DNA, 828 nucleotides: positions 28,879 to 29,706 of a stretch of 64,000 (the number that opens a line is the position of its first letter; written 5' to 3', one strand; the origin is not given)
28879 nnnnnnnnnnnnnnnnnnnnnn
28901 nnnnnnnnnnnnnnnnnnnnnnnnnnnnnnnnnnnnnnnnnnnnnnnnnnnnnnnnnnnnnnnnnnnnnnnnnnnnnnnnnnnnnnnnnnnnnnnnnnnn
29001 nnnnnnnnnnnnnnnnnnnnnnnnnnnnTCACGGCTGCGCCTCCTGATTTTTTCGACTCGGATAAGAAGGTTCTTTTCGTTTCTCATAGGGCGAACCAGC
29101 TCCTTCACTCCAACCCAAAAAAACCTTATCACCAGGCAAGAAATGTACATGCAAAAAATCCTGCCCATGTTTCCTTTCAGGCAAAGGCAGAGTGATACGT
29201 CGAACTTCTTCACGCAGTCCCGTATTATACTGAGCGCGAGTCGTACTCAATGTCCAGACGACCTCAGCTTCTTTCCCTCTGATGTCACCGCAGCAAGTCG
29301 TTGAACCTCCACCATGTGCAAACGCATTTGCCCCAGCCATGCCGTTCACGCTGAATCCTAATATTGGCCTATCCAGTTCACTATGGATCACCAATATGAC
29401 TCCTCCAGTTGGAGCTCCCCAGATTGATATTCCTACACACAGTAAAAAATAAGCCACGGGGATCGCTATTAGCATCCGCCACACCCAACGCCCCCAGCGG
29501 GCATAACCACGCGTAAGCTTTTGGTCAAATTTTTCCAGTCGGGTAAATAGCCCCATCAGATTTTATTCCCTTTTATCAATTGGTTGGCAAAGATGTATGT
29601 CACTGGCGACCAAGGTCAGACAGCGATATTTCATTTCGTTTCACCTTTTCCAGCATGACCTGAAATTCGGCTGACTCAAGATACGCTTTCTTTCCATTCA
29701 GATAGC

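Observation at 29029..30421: Adaptor plus small membrane protein preceding the Tle1-like gene: atypical gene order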

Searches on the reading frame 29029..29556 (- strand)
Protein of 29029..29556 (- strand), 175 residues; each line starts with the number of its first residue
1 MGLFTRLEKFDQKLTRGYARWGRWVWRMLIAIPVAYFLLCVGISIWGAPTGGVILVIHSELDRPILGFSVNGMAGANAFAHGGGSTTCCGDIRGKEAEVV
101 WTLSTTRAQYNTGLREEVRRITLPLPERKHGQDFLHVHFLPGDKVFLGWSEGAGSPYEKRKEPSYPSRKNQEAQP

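Call 4: search_protein_families(proteins=[window:29029-29556:-], library=ncbifam, max_evalue=0.01)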
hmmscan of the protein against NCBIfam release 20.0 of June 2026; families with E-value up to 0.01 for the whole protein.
window:29029-29556:- (175 aa): 1 family
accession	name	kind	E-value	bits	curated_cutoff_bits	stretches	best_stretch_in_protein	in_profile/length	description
NF053804.1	Tli1a_fam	hypoth_equivalog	4.1e-05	23.6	110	1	63-92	25-54/155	Tli1a family immunity protein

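Call 6: profile_search(protein=window:29029-29556:-)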
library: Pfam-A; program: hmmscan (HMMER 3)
A. the first sequence (175 residues): domains with independent E <= 10: 1; with E <= 0.001: 1
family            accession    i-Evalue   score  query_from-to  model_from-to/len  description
DUF3304           PF11745.13    3.7e-05    24.5      63-145         6-95/97  Protein of unknown function (DUF3304)

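Call 14: find_homologous_proteins(query=window:29029-29556:-, max_evalue=0.001)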
Query window:29029-29556:- (175 aa): 340 proteins with E <= 0.001 among 406 candidates; the best 120 are listed.
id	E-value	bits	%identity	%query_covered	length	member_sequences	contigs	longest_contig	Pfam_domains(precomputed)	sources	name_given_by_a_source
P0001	7.1e-100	350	86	100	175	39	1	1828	PF11745.14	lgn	-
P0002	6.8e-87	308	100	77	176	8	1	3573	-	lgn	-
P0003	3.3e-86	306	74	100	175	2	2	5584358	PF11745.14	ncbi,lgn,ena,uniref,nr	ncbi:DUF3304 domain-containing protein [Citrobacter farmeri]|uniref:DUF3304 domain-containing protei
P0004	5.0e-80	285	70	99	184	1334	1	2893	-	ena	-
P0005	5.9e-80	285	71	100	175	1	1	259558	-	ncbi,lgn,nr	ncbi:DUF3304 domain-containing protein [Salmonella enterica]|nr:DUF3304 domain-containing protein [S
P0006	7.7e-79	282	74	92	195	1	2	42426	-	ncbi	-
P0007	7.3e-78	278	69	99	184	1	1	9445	-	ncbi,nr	ncbi:DUF3304 domain-containing protein [Salmonella enterica]|nr:DUF3304 domain-containing protein [S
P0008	6.3e-75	269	67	99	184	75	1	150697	-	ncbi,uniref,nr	ncbi:DUF3304 domain-containing protein [Escherichia coli]|uniref:DUF3304 domain-containing protein n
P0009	6.2e-74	266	66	99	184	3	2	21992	-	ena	-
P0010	1.4e-72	261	63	98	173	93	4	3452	PF11745.14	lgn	-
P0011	2.1e-72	261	67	94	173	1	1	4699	PF11745.14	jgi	jgi:hypothetical protein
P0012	7.9e-71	255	65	98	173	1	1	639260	PF11745.14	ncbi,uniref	ncbi:DUF3304 domain-containing protein [Kosakonia sacchari]|uniref:DUF3304 domain-containing protein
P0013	8.7e-71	255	68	91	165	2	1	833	PF11745.14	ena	-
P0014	9.2e-71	255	64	98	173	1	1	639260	PF11745.14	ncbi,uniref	ncbi:DUF3304 domain-containing protein [Kosakonia sacchari]|uniref:DUF3304 domain-containing protein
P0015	1.8e-70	254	66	94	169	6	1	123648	PF11745.14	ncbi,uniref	ncbi:DUF3304 domain-containing protein [Yersinia kristensenii]|uniref:DUF3304 domain-containing prot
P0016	3.0e-70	254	64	98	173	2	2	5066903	PF11745.14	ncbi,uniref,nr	ncbi:DUF3304 domain-containing protein [Enterobacter sp. R4-368]|uniref:DUF3304 domain-containing pr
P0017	3.7e-70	253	63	98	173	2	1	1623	PF11745.14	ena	-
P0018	1.2e-69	252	68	97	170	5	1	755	PF11745.14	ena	-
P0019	1.3e-69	251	62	98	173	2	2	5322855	PF11745.14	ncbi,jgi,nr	ncbi:Protein of uncharacterised function (DUF3304) [Serratia plymuthica]|jgi:hypothetical protein|nr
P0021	3.9e-69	250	67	97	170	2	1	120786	PF11745.14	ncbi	ncbi:MAG: DUF3304 domain-containing protein [Hafnia sp.]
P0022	5.3e-69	250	63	94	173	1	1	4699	PF11745.14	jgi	jgi:hypothetical protein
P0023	5.7e-69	249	61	98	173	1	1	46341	PF11745.14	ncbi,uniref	ncbi:MAG: DUF3304 domain-containing protein [Scandinavium sp.]|uniref:DUF3304 domain-containing prot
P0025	1.4e-68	248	69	94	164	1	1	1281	PF11745.14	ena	-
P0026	2.5e-68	247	62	96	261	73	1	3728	PF11745.14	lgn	-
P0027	2.7e-68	247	65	93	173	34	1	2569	PF11745.14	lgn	-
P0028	5.2e-68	246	63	97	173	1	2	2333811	PF11745.14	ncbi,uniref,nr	ncbi:DUF3304 domain-containing protein [Cronobacter dublinensis]|uniref:DUF3304 domain-containing pr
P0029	5.8e-68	246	63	97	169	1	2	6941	PF11745.14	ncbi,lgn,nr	ncbi:DUF3304 domain-containing protein [Salmonella enterica]|nr:DUF3304 domain-containing protein [S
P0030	8.2e-68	246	66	93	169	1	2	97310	PF11745.14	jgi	jgi:hypothetical protein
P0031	9.0e-68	246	62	97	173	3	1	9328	PF11745.14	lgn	-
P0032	2.4e-67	244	64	91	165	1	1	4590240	PF11745.14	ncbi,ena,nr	ncbi:hypothetical protein CWR41_20115 [Cedecea lapagei]|nr:hypothetical protein CWR41_20115 [Cedecea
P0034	6.8e-67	243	65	93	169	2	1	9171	PF11745.14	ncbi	-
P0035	7.2e-67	243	63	94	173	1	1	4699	PF11745.14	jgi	jgi:hypothetical protein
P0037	2.5e-66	241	60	96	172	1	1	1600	PF11745.14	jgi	-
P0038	3.8e-66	240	61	99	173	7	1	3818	PF11745.14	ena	-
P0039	4.1e-66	240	64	98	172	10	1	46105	PF11745.14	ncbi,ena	-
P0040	4.2e-66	240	59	98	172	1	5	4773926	PF11745.14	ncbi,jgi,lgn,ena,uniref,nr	ncbi:DUF3304 domain-containing protein [Leclercia adecarboxylata]|uniref:DUF3304 domain-containing p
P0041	7.6e-66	239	60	93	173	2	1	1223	PF11745.14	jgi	-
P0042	8.9e-66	239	61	98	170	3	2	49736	PF11745.14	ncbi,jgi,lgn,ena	-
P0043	1.0e-65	239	61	97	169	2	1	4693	PF11745.14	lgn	-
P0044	1.3e-65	238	56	98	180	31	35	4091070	PF11745.14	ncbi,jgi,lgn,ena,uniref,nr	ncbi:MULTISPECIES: DUF3304 domain-containing protein [Erwiniaceae]|jgi:hypothetical protein|uniref:D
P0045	1.4e-65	238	61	94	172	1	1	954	PF11745.14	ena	-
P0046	2.2e-65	238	66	92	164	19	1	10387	PF11745.14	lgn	-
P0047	2.3e-65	238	60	98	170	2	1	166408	PF11745.14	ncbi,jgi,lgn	-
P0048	5.8e-65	236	64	97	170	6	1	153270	PF11745.14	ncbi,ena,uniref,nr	ncbi:DUF3304 domain-containing protein [Obesumbacterium proteus]|uniref:DUF3304 domain-containing pr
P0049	6.6e-65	236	62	94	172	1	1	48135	PF11745.14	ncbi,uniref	ncbi:DUF3304 domain-containing protein [Enterobacter hormaechei]|uniref:DUF3304 domain-containing pr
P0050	1.2e-64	235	58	98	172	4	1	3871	PF11745.14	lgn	-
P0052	1.5e-64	235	63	98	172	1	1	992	PF11745.14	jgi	jgi:hypothetical protein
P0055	1.8e-64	235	62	93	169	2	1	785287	PF11745.14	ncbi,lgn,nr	ncbi:DUF3304 domain-containing protein [Cronobacter universalis]|nr:DUF3304 domain-containing protei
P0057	2.7e-64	234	59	99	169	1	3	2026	PF11745.14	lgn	-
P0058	3.0e-64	234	59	99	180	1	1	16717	PF11745.14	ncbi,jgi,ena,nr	ncbi:hypothetical protein XB02_09020 [Pantoea ananatis]|nr:hypothetical protein XB02_09020 [Pantoea 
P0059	3.7e-64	234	61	97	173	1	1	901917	PF11745.14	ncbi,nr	ncbi:DUF3304 domain-containing protein [Cronobacter dublinensis]|nr:DUF3304 domain-containing protei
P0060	5.5e-64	233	61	94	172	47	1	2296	PF11745.14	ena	-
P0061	7.3e-64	233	62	94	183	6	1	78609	PF11745.14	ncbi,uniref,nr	ncbi:DUF3304 domain-containing protein [Yersinia sp. Marseille-Q5920]|uniref:DUF3304 domain-containi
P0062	8.9e-64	232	60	98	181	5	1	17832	PF11745.14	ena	-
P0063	1.1e-63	232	62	93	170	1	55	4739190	PF11745.14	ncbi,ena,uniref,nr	ncbi:DUF3304 domain-containing protein [Enterobacter hormaechei]|uniref:DUF3304 domain-containing pr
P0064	1.1e-63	232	62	93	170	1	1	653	PF11745.14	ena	-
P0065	1.2e-63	232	61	97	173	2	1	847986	PF11745.14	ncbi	ncbi:DUF3304 domain-containing protein [Cronobacter dublinensis]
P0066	1.3e-63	232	57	99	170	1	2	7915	PF11745.14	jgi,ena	-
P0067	1.3e-63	232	59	99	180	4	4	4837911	PF11745.14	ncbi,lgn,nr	ncbi:TPA: hypothetical protein QCI71_000347 [Enterobacter chuandaensis]|nr:hypothetical protein [Ent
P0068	1.6e-63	232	57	99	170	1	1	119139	PF11745.14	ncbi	ncbi:DUF3304 domain-containing protein [Lelliottia amnigena]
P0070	1.8e-63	231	62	93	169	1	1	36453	PF11745.14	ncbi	ncbi:DUF3304 domain-containing protein [Cronobacter turicensis]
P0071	2.1e-63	231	60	93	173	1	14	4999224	PF11745.14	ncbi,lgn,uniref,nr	ncbi:DUF3304 domain-containing protein [Enterobacter kobei]|uniref:DUF3304 domain-containing protein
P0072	2.9e-63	231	57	99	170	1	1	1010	PF11745.14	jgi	-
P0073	3.4e-63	231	59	94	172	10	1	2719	PF11745.14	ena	-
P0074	4.0e-63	230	61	97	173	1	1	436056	PF11745.14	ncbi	ncbi:DUF3304 domain-containing protein [Cronobacter dublinensis]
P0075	4.8e-63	230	60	93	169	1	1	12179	PF11745.14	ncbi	ncbi:DUF3304 domain-containing protein [Cronobacter turicensis]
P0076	4.8e-63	230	56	99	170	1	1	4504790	PF11745.14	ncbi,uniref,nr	ncbi:DUF3304 domain-containing protein [Lelliottia amnigena]|uniref:DUF3304 domain-containing protei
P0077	5.0e-63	230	60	93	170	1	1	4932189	PF11745.14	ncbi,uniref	ncbi:DUF3304 domain-containing protein [Enterobacter wuhouensis]|uniref:DUF3304 domain-containing pr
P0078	5.4e-63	230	58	97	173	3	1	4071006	PF11745.14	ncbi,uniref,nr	ncbi:DUF3304 domain-containing protein [Pantoea vagans]|uniref:DUF3304 domain-containing protein n=1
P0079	6.6e-63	230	63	93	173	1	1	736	PF11745.14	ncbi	-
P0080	7.4e-63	229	65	89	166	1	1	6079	PF11745.14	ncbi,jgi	ncbi:MAG TPA: DUF3304 domain-containing protein [Buttiauxella sp.]|jgi:hypothetical protein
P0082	1.1e-62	229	59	96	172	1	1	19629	PF11745.14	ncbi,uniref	ncbi:DUF3304 domain-containing protein [Enterobacter roggenkampii]|uniref:DUF3304 domain-containing 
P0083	1.1e-62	229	61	93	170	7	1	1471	PF11745.14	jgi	-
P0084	1.5e-62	228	60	89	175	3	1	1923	PF11745.14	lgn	-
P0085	1.8e-62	228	59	94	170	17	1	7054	PF11745.14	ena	-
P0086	2.0e-62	228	55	98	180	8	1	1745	PF11745.14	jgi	-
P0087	2.1e-62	228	67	86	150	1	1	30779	PF11745.14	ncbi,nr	ncbi:DUF3304 domain-containing protein [Cronobacter dublinensis]|nr:DUF3304 domain-containing protei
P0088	2.1e-62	228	59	97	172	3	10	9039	PF11745.14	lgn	-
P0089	2.3e-62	228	57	97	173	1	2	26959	PF11745.14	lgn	-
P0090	2.6e-62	228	59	93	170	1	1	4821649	PF11745.14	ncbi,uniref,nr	ncbi:DUF3304 domain-containing protein [Enterobacter wuhouensis]|uniref:DUF3304 domain-containing pr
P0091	2.7e-62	228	60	93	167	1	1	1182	PF11745.14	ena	-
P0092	2.9e-62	228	54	98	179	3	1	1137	PF11745.14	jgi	-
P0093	3.0e-62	227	56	98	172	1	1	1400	PF11745.14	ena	-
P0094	3.0e-62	227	60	94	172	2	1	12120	PF11745.14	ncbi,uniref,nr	ncbi:DUF3304 domain-containing protein [Type-D symbiont of Plautia stali]|uniref:DUF3304 domain-cont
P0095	3.5e-62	227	59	96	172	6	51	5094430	PF11745.14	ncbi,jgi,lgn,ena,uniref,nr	ncbi:DUF3304 domain-containing protein [Enterobacter roggenkampii]|jgi:hypothetical protein|uniref:D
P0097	4.4e-62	227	57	97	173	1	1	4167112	PF11745.14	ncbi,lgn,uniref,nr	ncbi:DUF3304 domain-containing protein [Pantoea sp. 9140]|uniref:DUF3304 domain-containing protein n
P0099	5.9e-62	227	60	98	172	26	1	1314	PF11745.14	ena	-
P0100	9.5e-62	226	60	94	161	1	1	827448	PF11745.14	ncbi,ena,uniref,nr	ncbi:DUF3304 domain-containing protein [Enterobacter asburiae]|uniref:DUF3304 domain-containing prot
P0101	9.8e-62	226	64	89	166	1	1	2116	PF11745.14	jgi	jgi:hypothetical protein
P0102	9.9e-62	226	60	94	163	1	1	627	PF11745.14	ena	-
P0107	1.8e-61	225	55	98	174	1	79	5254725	-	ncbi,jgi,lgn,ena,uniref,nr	ncbi:DUF3304 domain-containing protein [Enterobacter cloacae subsp. cloacae]|uniref:DUF3304 domain-c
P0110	2.2e-61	225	60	98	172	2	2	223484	PF11745.14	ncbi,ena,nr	ncbi:DUF3304 domain-containing protein [Rahnella victoriana]|nr:DUF3304 domain-containing protein [R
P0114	3.5e-61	224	57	97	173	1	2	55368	PF11745.14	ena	-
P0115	3.9e-61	224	58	91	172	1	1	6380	PF11745.14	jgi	-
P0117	4.7e-61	224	61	98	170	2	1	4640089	PF11745.14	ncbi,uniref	ncbi:DUF3304 domain-containing protein [Buttiauxella gaviniae]|uniref:DUF3304 domain-containing prot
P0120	6.6e-61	223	63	93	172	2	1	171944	PF11745.14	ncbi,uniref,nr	ncbi:DUF3304 domain-containing protein [Buttiauxella agrestis]|uniref:DUF3304 domain-containing prot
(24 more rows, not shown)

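Call 18: find_encoding_contigs(protein=P0107, flank=7000, max_places=2)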
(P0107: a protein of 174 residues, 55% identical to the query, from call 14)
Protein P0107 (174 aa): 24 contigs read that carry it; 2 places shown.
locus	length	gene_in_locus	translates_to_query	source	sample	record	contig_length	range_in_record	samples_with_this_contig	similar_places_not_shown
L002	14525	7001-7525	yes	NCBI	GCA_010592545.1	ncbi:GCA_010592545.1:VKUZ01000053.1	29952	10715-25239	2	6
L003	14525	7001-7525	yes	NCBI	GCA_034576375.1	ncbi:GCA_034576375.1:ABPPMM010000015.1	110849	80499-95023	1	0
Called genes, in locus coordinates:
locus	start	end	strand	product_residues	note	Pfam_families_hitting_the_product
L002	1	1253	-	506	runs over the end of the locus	PF00005:ABC_tran, PF13304:AAA_21 (faint), PF00005:ABC_tran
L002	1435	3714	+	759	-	PF00672:HAMP, PF00512:HisKA (weak), PF02518:HATPase_c, PF00072:Response_reg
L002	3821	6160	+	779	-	PF05954:Phage_GPD, PF04717:Phage_base_V (weak), PF13296:T6SS_Vgr, PF10106:DUF2345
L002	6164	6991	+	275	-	PF13503:DUF4123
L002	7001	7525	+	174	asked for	-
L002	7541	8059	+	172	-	PF11745:DUF3304 (weak)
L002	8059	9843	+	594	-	PF09994:T6SS_Tle1-like_cat (faint)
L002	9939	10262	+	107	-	PF28054:YjdP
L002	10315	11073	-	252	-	PF12706:Lactamase_B_2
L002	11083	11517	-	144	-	PF13673:Acetyltransf_10, PF00583:Acetyltransf_1, PF13508:Acetyltransf_7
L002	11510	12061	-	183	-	PF00625:Guanylate_kin (weak), PF13238:AAA_18, PF13671:AAA_33 (faint)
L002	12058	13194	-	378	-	PF01979:Amidohydro_1, PF07969:Amidohydro_3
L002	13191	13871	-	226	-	PF13191:AAA_16 (weak), PF20720:nSTAND3 (weak), PF00005:ABC_tran, PF02463:SMC_N (faint), PF13304:AAA_21 (faint)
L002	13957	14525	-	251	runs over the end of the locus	PF00005:ABC_tran, PF13304:AAA_21 (faint), PF08352:oligo_HPY (weak)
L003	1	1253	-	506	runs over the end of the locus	PF00005:ABC_tran, PF13304:AAA_21 (faint), PF00005:ABC_tran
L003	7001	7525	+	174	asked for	-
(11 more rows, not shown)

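Call 19: find_encoding_contigs(protein=P0019, flank=7000, max_places=2)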
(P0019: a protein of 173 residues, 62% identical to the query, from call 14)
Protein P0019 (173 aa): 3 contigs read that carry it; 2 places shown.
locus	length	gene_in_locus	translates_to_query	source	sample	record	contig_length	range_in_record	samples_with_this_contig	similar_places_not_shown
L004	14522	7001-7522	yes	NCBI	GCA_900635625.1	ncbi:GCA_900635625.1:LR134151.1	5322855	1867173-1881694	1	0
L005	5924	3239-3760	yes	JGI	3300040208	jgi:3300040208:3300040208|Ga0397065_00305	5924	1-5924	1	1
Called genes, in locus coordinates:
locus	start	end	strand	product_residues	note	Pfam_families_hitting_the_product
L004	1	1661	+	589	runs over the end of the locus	PF05947:T6SS_TssF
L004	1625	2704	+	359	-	PF06996:T6SS_TssG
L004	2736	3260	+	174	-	PF12790:T6SS-SciN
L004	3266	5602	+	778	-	PF05954:Phage_GPD, PF04717:Phage_base_V (weak), PF13296:T6SS_Vgr, PF10106:DUF2345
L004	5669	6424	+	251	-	PF13503:DUF4123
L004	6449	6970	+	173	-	PF10754:DUF2569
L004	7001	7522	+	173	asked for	PF11745:DUF3304 (weak)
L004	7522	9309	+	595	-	PF09994:T6SS_Tle1-like_cat (faint)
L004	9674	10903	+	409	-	PF11876:TsiV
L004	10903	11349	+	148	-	PF04965:GPW_gp25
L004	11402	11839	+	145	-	PF06932:DUF1283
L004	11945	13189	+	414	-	PF10544:T5orf172, PF13455:MUG113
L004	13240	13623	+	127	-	PF06812:ImpA_N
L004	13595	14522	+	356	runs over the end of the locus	PF12486:VasL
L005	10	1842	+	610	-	PF05954:Phage_GPD, PF04717:Phage_base_V (faint), PF13296:T6SS_Vgr, PF10106:DUF2345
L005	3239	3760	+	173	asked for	PF11745:DUF3304 (weak)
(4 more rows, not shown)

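Call 20: find_encoding_contigs(protein=P0012, flank=7000, max_places=2)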
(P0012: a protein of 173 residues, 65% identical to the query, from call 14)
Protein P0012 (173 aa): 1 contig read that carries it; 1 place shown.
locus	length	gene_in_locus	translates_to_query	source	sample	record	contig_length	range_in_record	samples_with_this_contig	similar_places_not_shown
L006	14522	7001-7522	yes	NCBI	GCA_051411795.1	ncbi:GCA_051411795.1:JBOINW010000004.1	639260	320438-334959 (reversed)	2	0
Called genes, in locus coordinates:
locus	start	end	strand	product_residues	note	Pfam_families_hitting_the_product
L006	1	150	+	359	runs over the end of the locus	PF06996:T6SS_TssG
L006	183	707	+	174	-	PF12790:T6SS-SciN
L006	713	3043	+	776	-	PF05954:Phage_GPD, PF04717:Phage_base_V (weak), PF13296:T6SS_Vgr, PF10106:DUF2345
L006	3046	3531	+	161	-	PF13503:DUF4123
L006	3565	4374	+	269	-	-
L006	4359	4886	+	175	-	-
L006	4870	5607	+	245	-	-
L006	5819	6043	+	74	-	PF10106:DUF2345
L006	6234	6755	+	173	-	PF11745:DUF3304 (weak)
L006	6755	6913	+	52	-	-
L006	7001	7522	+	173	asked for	PF11745:DUF3304 (weak)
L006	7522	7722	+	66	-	-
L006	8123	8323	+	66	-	-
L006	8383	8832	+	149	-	PF04965:GPW_gp25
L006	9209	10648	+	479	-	PF06812:ImpA_N, PF12486:VasL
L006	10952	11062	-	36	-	-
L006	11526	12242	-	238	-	PF04474:DUF554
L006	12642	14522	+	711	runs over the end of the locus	PF03709:OKR_DC_1_N, PF01276:OKR_DC_1, PF03711:OKR_DC_1_C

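Call 22: find_encoding_contigs(protein=P0008, flank=7000, max_places=3)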
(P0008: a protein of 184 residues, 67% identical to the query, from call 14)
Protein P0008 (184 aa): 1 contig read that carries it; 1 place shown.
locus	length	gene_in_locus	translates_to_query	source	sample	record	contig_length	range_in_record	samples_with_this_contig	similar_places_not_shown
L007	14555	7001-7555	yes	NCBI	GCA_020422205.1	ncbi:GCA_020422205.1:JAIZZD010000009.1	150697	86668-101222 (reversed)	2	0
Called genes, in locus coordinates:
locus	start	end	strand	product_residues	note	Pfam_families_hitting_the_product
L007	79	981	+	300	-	PF01887:SAM_HAT_N, PF20257:SAM_HAT_C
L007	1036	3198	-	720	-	PF00580:UvrD-helicase, PF13245:AAA_19, PF13604:AAA_30 (faint), PF13361:UvrD_C, PF13538:UvrD_C_2 (weak), PF21196:PcrA_UvrD_tudor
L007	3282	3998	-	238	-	PF00702:Hydrolase, PF13419:HAD_2, PF13242:Hydrolase_like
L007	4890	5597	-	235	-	PF04340:DUF484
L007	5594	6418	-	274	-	PF01678:DAP_epimerase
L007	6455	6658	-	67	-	PF13627:LptM_cons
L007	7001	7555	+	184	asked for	-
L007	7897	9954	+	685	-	-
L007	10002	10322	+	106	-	PF01491:Frataxin_Cyay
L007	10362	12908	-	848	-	PF12633:Adenyl_cycl_N, PF01295:Adenylate_cycl, PF26690:Adenylate_cycl_3rd, PF26691:Adenylate_cycl_4th, PF26693:Adenylate_cycl_C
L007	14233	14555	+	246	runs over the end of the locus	PF02602:HEM4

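Call 32: find_related_loci(query=A2, collection=genome_contigs, flank=6000)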
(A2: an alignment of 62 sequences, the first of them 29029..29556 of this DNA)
Query A2 (175 aa) in genome_contigs; peptide patterns used: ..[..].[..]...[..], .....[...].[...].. (x = any residue, [..] = any of these).
68 stretches matched a pattern; 36 encode a relative of the query (tblastn E <= 1e-3); 31 distinct loci.
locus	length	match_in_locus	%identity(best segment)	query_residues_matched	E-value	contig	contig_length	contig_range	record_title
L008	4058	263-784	69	1-174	2e-77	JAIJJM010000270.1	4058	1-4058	MAG: Collinsella sp. isolate Map_57_008 contig_100_3222, whole genome shotgun sequence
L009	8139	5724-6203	68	1-160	6e-72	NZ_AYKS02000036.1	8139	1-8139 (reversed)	Serratia sp. DD3 SRDD_contig000036, whole genome shotgun sequence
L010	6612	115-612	64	1-171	9e-70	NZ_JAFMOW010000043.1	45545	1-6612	Rahnella bonaserana strain H11b NODE_26_length_45545_cov_64.561517, whole genome shotgun sequence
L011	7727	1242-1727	62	1-162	1e-68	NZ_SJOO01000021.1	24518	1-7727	Enterobacter wuhouensis strain WCHEW120002 21, whole genome shotgun sequence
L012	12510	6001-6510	62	1-162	3e-68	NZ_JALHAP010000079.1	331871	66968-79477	Dryocola boscaweniae strain H6W4 NODE_4_length_331871_cov_64.042084, whole genome shotgun sequence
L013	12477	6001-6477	63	1-159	4e-67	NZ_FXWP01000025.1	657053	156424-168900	Kosakonia pseudosacchari strain JM-387, whole genome shotgun sequence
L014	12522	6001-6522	54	1-174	3e-65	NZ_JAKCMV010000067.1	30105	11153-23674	Enterobacter asburiae strain INSAq146 Aq146_contig_67, whole genome shotgun sequence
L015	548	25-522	61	1-171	4e-72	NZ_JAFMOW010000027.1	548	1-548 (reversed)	Rahnella bonaserana strain H11b NODE_42_length_548_cov_26.185273, whole genome shotgun sequence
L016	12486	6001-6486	63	1-162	2e-61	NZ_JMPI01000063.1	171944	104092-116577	Buttiauxella agrestis ATCC 33320 GBAG.assembly.063, whole genome shotgun sequence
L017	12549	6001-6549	53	1-174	2e-60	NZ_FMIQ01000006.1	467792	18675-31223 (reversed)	Hafnia alvei strain GB001, whole genome shotgun sequence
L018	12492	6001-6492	58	1-156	2e-60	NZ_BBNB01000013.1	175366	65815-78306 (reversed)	Citrobacter sedlakii NBRC 105722, whole genome shotgun sequence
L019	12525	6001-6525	56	1-167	3e-60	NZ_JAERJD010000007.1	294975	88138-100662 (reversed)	Citrobacter sp. JGM124 scaffold7_size294975, whole genome shotgun sequence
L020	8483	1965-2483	55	1-165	5e-59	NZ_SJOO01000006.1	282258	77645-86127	Enterobacter wuhouensis strain WCHEW120002 6, whole genome shotgun sequence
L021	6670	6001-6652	56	1-160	4e-59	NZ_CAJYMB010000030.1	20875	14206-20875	MAG: uncultured Pluralibacter sp. isolate S2C87093_SP39, whole genome shotgun sequence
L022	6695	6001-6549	52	1-174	4e-59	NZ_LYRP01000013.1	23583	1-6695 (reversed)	Mangrovibacter phragmitis strain MP23 scaffold20.1, whole genome shotgun sequence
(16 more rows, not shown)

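Call 34: predict_structure(alignment_id=A2)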
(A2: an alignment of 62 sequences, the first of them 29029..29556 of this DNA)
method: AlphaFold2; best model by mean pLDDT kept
length: 175 residues; sequences in the alignment: 62
mean_pLDDT: 80.0   pTM: 0.61
mean pLDDT of the five models: 80.0, 79.1, 78.3, 77.7, 73.8
residues with pLDDT >= 90: 46; 70-90: 103; 50-70: 11; < 50: 15
segments of 3 or more residues with pLDDT < 50: 161-175
pLDDT, mean of each block of 10 residues (from residue 1): 69 77 85 91 77 87 90 88 79 88 88 89 88 89 89 68 39 38
secondary structure, 60 per line:
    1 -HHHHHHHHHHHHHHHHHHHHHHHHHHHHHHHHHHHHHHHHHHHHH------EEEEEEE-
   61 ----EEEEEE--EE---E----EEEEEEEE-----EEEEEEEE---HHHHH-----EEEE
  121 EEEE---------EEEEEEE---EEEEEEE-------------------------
elements in order: H2-46 E53-59 E65-70 E83-90 E96-103 H107-111 E117-124 E134-140 E144-150
